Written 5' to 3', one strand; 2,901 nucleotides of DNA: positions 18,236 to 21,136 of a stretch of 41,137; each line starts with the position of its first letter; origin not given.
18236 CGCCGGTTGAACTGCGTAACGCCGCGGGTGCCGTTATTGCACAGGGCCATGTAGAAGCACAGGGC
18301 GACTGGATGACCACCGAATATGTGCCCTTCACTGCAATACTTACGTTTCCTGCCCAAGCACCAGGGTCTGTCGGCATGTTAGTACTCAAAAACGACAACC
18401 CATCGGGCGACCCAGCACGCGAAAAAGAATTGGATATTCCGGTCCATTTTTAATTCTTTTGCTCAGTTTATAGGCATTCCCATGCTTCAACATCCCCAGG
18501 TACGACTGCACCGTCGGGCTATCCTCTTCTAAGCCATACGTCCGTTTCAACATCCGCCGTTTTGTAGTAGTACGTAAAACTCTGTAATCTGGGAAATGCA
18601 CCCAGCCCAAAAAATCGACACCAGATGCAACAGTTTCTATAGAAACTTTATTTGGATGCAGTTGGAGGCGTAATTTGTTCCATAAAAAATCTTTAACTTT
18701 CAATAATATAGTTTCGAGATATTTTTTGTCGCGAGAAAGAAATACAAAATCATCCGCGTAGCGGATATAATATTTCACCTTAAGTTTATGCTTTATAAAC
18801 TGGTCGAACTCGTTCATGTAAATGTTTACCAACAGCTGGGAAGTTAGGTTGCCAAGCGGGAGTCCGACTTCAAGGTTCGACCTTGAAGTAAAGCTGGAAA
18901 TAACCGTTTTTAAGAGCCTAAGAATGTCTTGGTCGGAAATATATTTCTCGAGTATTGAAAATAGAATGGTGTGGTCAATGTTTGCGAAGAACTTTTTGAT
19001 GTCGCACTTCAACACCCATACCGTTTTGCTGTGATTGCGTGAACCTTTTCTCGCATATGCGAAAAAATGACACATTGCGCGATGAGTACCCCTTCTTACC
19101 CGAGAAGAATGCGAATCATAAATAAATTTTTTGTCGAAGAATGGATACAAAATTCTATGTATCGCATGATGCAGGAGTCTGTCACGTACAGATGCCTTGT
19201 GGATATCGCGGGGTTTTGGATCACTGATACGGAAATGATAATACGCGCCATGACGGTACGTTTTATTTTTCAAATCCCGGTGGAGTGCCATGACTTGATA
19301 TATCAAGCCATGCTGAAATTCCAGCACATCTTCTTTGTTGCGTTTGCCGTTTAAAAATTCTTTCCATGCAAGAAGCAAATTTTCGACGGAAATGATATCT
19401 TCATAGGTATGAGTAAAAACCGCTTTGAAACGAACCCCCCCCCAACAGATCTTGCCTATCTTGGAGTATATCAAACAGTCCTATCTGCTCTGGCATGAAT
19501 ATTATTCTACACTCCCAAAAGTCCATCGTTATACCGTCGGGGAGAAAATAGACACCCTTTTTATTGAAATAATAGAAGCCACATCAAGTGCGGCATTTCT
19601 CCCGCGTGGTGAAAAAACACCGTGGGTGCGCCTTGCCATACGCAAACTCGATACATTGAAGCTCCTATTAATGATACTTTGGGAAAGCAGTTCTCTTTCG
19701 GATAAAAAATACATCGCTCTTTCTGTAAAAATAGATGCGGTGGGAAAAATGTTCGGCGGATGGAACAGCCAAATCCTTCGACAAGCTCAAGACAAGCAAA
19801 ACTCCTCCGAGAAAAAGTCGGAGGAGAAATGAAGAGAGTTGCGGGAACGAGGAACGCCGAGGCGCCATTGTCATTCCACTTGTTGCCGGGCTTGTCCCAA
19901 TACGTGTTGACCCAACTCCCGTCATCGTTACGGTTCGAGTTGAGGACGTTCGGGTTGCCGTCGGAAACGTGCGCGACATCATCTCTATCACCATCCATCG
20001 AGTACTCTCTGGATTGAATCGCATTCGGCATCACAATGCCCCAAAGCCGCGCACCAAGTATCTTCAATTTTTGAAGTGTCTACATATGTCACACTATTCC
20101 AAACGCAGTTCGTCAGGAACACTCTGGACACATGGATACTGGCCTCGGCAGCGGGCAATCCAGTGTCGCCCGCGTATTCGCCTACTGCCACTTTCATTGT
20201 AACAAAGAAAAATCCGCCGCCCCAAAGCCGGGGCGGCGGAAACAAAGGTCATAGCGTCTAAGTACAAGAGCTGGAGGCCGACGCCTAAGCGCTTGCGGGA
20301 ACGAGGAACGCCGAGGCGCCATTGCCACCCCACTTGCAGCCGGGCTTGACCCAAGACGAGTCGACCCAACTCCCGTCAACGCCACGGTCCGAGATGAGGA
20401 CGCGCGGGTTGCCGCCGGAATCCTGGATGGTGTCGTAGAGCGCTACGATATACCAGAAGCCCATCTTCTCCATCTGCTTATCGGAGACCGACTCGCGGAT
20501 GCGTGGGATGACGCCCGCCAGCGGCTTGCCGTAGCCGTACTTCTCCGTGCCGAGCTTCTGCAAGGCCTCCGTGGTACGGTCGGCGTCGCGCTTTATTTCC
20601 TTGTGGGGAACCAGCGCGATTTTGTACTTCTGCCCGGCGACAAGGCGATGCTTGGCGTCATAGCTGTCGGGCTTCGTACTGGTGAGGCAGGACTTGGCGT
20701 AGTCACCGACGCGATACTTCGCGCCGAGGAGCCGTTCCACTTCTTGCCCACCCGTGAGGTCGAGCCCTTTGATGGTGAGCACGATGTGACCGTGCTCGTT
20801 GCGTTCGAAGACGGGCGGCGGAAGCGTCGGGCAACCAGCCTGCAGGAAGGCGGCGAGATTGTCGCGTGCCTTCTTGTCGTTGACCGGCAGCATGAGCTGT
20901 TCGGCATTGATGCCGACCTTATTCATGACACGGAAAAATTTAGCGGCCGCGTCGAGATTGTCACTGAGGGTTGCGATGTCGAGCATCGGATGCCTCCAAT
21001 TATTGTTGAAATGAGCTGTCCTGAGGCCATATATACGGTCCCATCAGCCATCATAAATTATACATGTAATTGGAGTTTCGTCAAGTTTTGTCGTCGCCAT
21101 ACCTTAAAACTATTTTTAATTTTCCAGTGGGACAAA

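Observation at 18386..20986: Complete diversity-generating retroelement: 128-nt TR/VR pair whose 17 mismatches are all at template adenines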

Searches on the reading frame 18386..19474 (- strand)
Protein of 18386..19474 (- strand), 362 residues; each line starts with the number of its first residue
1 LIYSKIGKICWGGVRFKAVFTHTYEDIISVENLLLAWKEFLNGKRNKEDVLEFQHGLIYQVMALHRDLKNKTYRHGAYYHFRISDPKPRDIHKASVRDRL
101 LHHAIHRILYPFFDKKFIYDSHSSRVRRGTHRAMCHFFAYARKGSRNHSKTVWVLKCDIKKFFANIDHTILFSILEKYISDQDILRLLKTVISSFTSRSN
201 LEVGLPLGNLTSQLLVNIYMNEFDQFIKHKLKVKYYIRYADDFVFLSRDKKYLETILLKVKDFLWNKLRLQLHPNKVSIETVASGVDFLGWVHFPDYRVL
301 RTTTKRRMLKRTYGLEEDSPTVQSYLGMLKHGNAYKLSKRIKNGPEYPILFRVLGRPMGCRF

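Call 5: search_protein_families(library=pfam, proteins=[window:18386-19474:-], max_evalue=0.01)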
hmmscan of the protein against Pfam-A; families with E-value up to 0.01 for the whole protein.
window:18386-19474:- (362 aa): 1 family
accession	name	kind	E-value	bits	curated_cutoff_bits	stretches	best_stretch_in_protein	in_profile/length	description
PF00078.32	RVT_1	-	5.3e-27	95.3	29.6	1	89-291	10-203/205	Reverse transcriptase (RNA-dependent DNA polymerase)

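Call 8: search_solved_structures(query=window:18386-19474:-, max_evalue=0.001, show_alignments=1)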
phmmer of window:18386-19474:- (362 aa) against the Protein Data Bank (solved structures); distinct sequences matched with E-value up to 0.001: 18.
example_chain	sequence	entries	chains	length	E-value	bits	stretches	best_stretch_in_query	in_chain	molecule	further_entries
8ub7_A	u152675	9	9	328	4.5e-45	157.7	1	25-312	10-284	Reverse transcriptase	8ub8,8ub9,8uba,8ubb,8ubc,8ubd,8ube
5hhl_A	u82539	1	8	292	1e-19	74.2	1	24-299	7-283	Retron-type reverse transcriptase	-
5hhj_A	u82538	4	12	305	2.1e-19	73.2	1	24-296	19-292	Retron-type reverse transcriptase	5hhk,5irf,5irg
7uim_D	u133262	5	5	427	2.4e-19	73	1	25-300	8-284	Group II intron reverse transcriptase/maturase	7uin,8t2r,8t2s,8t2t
6ar1_A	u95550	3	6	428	2.3e-17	66.5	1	63-301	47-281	GsI-IIC RT | Trt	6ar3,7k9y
5g2x_C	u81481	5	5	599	6e-17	65.1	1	19-235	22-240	GROUP II INTRON-ENCODED PROTEIN LTRA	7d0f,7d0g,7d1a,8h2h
8bgj_A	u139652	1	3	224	1.9e-13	53.6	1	153-291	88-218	RNA-directed DNA polymerase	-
6me0_C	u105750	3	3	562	1.6e-12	50.6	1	87-292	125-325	Maturase reverse transcriptase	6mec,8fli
9e8z_H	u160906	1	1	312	3.6e-08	36.2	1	145-278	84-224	Retron Ec83 reverse transcriptase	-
7kft_D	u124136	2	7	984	5.5e-08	35.6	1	61-318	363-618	Cas6-RT-Cas1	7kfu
7z0z_A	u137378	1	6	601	5.6e-05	25.7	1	156-249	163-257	AbiK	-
7r06_A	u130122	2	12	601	5.6e-05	25.7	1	156-249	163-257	AbiK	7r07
9l7p_E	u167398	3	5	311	7.8e-05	25.3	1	142-271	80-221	Retron St85 family RNA-directed DNA polymerase | Retron I-A Ec78 reverse transcriptase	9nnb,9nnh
9kjx_A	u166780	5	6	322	8.5e-05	25.1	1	142-271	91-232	RNA-directed DNA polymerase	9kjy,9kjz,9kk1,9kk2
9c0i_A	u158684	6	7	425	0.00026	23.5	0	199-279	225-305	Reverse transcriptase/maturase family protein | Antiviral reverse transcriptase Drt2 | RNA-dependent DNA polymerase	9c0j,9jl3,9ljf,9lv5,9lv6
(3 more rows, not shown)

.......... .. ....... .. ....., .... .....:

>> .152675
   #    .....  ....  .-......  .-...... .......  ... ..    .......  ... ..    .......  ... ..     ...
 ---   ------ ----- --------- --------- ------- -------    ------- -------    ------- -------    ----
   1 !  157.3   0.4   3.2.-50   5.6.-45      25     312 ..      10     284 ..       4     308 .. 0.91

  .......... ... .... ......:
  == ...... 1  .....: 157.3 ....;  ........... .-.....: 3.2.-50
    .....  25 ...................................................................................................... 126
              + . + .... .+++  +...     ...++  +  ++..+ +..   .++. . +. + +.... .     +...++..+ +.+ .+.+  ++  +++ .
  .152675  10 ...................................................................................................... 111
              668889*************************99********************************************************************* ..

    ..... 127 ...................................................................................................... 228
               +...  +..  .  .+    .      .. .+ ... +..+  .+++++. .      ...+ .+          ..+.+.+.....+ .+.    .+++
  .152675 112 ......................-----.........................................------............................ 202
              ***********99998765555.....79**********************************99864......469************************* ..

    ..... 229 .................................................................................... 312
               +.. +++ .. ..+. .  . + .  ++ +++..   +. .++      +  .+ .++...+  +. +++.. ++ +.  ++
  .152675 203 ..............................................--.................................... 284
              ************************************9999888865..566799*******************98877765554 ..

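Call 55: find_related_loci(query=A5, collection=metagenome_contigs, flank=3500)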
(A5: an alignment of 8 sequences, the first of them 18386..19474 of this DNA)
Query A5 (362 aa) in metagenome_contigs; peptide patterns used: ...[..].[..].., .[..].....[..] (x = any residue, [..] = any of these).
600 stretches matched a pattern (row limit reached: there are more); 591 encode a relative of the query (tblastn E <= 1e-3); the best 80 are kept; 80 distinct loci.
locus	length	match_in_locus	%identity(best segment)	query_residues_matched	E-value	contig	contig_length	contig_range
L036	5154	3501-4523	66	7-341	8e-148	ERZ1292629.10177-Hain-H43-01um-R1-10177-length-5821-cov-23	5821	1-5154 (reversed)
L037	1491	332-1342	65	12-348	3e-160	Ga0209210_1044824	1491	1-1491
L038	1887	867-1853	67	12-341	7e-158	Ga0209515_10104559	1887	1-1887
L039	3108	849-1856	65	8-343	2e-152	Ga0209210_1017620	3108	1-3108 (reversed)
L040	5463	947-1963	64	1-341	1e-142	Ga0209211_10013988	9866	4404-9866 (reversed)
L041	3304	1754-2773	65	6-343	4e-148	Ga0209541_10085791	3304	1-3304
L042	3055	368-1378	65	12-341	2e-148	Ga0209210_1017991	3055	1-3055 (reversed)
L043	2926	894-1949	63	17-360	4e-149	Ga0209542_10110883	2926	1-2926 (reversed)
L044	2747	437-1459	63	7-341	2e-147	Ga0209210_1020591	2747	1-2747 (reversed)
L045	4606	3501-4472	63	17-341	2e-140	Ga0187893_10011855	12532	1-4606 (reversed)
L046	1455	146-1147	63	4-341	1e-151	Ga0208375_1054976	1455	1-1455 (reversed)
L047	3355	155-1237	62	2-342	2e-144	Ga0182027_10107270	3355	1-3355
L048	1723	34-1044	64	7-341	6e-150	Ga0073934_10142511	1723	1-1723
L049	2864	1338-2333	65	1-334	1e-145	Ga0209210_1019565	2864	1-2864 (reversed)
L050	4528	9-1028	65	12-338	8e-139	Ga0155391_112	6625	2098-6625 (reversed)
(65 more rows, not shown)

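Call 72: search_protein_families(library=ncbifam, proteins=[window:18386-19474:-], max_evalue=0.01)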
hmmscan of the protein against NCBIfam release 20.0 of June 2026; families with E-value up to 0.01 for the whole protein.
window:18386-19474:- (362 aa): 8 families
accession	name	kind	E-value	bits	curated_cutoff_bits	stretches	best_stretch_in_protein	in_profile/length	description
TIGR04416.1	group_II_RT_mat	equivalog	4.1e-42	144.6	300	1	48-296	23-270/353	group II intron reverse transcriptase/maturase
NF041747.1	Drt3a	equivalog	2.1e-22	80.1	200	1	151-279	110-237/412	antiviral reverse transcriptase Drt3a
NF038233.2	retron_St85_RT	exception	1.4e-18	67.2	235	1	144-276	81-211/289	retron St85 family RNA-directed DNA polymerase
NF041746.1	Drt2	equivalog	1.2e-15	57.7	390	2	197-283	216-302/416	antiviral reverse transcriptase Drt2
NF042941.1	Retron_TIR_antiphage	equivalog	1.5e-08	33.9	600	1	146-259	86-196/464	TIR domain-containing anti-phage reverse transcriptase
NF041750.1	Drt5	equivalog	8.6e-06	25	550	1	136-279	111-250/484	antiviral reverse transcriptase Drt5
TIGR04499.1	abortive_AbiA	subfamily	1.8e-05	23.7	250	1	140-276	134-287/615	AbiA family abortive infection protein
NF038237.1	retron_Ec67_fus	exception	0.00017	20.2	450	1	63-261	23-219/572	retron Ec67 family RNA-directed DNA polymerase/endonuclease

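Call 73: search_protein_families(library=padloc, proteins=[window:18386-19474:-], max_evalue=0.01)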
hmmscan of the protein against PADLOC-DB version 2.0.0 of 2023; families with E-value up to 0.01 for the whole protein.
window:18386-19474:- (362 aa): 80 families (the best 25 are shown)
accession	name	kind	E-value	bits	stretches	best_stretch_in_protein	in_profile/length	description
PDLC01136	RT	-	6e-52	174.7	1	24-292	2-257/263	RT (reverse transcriptase)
PDLC02063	Cas1_IIIb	-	3.4e-36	123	1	50-299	46-280/617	-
PDLC03754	RT_UG17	-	8.2e-34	115.2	1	51-311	38-288/429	DRT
PDLC03756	RT_UG19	-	1.2e-25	88.7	1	149-288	144-283/562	DRT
PDLC03779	RT_UG4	-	5.2e-25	86.2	1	47-320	23-288/307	DRT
PDLC03768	Drt3a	-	5.5e-24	83.4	1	149-296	132-270/411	DRT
PDLC01607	RT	-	6.1e-22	76.6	1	138-291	28-159/161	"CAS-I,CAS-II,CAS-III,CAS-IV,CAS-V,CAS-VI; acquisition_associated"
PDLC03763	RT_UG25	-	3e-21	73.4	1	137-282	392-537/870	DRT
PDLC02175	Drt3a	-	1.5e-20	71.8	1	150-278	107-234/417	-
PDLC03778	RT_UG39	-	4.1e-20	70.3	2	195-277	284-365/541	DRT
PDLC03785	RT_UG9_large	-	5.4e-20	69.3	1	65-282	281-503/772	DRT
PDLC03759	RT_UG21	-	8.4e-20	69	1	147-280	137-265/503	DRT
PDLC03783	Drt8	-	8.9e-20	69.5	1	136-283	120-262/493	DRT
PDLC03761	RT_UG23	-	1e-19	68.5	1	89-282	70-264/489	DRT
PDLC03764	RT_UG26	-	8.6e-19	65.5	1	97-292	80-271/398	DRT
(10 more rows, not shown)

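Call 76: find_related_loci(query=A5, collection=viral_contigs, flank=3500)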
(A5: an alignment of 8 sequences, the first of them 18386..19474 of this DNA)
Query A5 (362 aa) in viral_contigs; peptide patterns used: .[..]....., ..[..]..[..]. (x = any residue, [..] = any of these).
433 stretches matched a pattern; 406 encode a relative of the query (tblastn E <= 1e-3); the best 80 are kept; 80 distinct loci.
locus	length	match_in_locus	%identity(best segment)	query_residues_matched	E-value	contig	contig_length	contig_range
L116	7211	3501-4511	54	12-343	2e-117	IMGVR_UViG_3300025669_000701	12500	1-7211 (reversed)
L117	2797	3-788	63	85-346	3e-107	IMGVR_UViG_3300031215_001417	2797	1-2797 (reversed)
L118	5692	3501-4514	49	19-343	3e-96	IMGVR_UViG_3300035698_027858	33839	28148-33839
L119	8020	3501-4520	36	13-340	2e-55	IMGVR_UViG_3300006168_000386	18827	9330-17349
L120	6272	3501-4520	36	13-340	3e-55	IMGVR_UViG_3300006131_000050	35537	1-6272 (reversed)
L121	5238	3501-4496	36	22-341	2e-52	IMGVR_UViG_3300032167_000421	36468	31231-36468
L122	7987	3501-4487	34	19-337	1e-51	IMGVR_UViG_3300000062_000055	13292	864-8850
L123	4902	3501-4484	35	24-341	4e-51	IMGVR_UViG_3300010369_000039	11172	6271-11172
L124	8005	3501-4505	32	24-361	4e-51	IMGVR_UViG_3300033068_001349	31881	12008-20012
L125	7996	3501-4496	34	22-341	3e-50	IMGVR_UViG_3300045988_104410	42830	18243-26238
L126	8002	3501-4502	34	20-341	5e-50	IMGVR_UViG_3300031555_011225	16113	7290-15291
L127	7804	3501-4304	37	17-291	2e-48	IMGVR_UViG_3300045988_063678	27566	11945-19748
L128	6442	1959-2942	34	24-340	8e-49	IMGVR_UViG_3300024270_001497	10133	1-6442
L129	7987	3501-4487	32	19-337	8e-49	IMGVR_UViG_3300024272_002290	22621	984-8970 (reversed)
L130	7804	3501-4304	37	17-291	2e-48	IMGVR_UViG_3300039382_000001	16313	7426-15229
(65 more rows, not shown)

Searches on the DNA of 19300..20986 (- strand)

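Call 32: search_rna_families(source=window, start=19300, end=20450, threshold=evalue, max_evalue=10)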
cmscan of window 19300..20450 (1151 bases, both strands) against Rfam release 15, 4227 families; matches with E-value up to 10: 9.
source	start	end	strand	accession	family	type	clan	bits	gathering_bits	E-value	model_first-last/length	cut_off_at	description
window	20206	20326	-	RF02883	BcKCsr2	Gene; sRNA;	-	21.9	40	0.019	1-129/129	no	Burkholderia sRNA 2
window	19373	19445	-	RF02307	TtnuCD33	Gene; snRNA; snoRNA; CD-box;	-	21.3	80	3.1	1-74/74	no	Tetrahymena snoRNA TtnuCD33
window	20207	20250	-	RF02243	Xoo8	Gene; sRNA;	-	18.4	90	0.0091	87-131/323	no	Proteobacterial sRNA Xoo8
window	20205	20295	-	RF02869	ncS025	Gene; sRNA;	-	15.3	46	8.2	1-85/85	no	Burkholderia sRNA 25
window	20200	20272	-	RF00519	suhB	Gene; sRNA;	CL00108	14.2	41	6.5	1-77/77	no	Makes More Granules Regulator RNA (mmgR)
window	19328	19375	-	RF00026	U6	Gene; snRNA; splicing;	CL00009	12.6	44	6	1-49/105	no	U6 spliceosomal RNA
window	19388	19451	+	RF01144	sR17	Gene; snRNA; snoRNA; CD-box;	-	12.1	36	7.1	1-55/55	no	Small nucleolar RNA sR17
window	19391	19451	+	RF01127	sR42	Gene; snRNA; snoRNA; CD-box;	-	11.9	38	6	1-63/63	no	Small nucleolar RNA sR42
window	20205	20245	-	RF01390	isrG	Gene; sRNA;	-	9.9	100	5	1-279/279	no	isrG Hfq binding RNA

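Call 85: search_with_rna_model(model_id=R1, sources=[L005, L045, L026], filters=off, max_evalue=10)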
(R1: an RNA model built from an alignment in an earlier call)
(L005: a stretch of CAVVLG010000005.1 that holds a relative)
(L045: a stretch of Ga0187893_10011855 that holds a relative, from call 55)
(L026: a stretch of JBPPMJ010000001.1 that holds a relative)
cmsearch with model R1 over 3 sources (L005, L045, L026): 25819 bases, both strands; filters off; matches with E-value up to 10: 13.
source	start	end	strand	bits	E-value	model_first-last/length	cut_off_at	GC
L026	5748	5825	+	14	0.29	1-107/107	no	0.41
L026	9514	9551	-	10.3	1.8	1-107/107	no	0.47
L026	11861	11887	+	9.7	2.5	1-107/107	no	0.15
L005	2859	2899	-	9.2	3.1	1-107/107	no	0.44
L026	10869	10939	-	9.1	3.3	1-107/107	no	0.41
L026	11401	11479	+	9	3.5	1-107/107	no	0.25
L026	2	34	-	8.4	4.8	1-107/107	no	0.15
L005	5412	5475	-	8.2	5.1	1-107/107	no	0.55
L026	4954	5002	+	8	5.7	1-107/107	no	0.37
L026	2005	2055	+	7.7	6.6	1-107/107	no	0.39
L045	4479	4526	-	7.7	6.7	1-107/107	no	0.31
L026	2357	2399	+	7.6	7.1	1-107/107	no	0.28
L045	3723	3791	-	6.9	9.7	1-107/107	no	0.48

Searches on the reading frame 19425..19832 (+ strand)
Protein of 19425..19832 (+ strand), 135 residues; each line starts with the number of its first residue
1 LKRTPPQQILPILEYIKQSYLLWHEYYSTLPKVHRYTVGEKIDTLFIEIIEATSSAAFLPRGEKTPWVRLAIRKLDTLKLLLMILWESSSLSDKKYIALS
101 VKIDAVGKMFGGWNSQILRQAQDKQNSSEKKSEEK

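Call 5: search_protein_families(library=pfam, proteins=[window:19425-19832:+], max_evalue=0.01)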
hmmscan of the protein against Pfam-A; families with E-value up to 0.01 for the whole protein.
window:19425-19832:+ (135 aa): 1 family
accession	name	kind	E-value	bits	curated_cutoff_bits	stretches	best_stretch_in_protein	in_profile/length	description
PF22296.2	bAvd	-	4.2e-10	40.5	40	1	27-115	18-105/107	bAvd-like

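Call 9: search_solved_structures(query=window:19425-19832:+, max_evalue=1, show_alignments=1)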
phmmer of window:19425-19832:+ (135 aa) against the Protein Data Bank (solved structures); distinct sequences matched with E-value up to 1: 0.

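Call 72: search_protein_families(library=ncbifam, proteins=[window:19425-19832:+], max_evalue=0.01)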
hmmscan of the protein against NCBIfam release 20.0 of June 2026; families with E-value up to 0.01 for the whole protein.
window:19425-19832:+ (135 aa): 1 family
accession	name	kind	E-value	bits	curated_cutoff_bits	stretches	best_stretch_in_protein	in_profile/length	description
NF033474.1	DivGenRetAVD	equivalog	4.6e-12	46.2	80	1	10-113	1-102/104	diversity-generating retroelement protein Avd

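Call 73: search_protein_families(library=padloc, proteins=[window:19425-19832:+], max_evalue=0.01)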
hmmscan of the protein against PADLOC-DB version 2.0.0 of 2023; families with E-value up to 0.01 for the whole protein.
window:19425-19832:+ (135 aa): 0 families
